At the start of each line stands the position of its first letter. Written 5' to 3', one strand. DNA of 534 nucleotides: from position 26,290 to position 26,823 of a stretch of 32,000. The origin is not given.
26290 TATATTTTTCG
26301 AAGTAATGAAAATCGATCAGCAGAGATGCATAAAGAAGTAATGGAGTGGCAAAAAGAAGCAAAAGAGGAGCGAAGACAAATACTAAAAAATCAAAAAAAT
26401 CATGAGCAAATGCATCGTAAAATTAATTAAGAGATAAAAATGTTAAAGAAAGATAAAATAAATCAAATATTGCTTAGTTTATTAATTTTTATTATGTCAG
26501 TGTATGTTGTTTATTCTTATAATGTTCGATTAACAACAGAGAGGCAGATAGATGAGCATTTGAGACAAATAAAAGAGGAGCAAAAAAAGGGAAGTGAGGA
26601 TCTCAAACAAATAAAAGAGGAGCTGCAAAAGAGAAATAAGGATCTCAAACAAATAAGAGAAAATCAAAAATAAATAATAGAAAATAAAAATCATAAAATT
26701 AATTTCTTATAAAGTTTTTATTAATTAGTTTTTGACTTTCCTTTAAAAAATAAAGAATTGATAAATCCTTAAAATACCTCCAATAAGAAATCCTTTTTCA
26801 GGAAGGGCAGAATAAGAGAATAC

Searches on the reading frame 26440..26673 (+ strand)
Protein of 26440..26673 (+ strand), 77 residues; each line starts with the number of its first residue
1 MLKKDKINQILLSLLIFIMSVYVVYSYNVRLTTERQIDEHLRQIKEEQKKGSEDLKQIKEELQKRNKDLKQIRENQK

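Call 35: search_protein_families(library=padloc, proteins=[window:26440-26673:+], max_evalue=0.01)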
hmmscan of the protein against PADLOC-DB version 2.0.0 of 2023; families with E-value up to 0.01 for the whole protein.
window:26440-26673:+ (77 aa): 1 family
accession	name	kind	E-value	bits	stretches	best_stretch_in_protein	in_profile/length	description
PDLC00608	ZorB1|ZorB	-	0.0015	15.9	1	14-70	29-83/243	MotB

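Call 66: search_protein_families(library=phrogs, proteins=[window:26440-26673:+], max_evalue=0.001)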
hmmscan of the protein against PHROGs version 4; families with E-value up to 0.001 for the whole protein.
window:26440-26673:+ (77 aa): 0 families
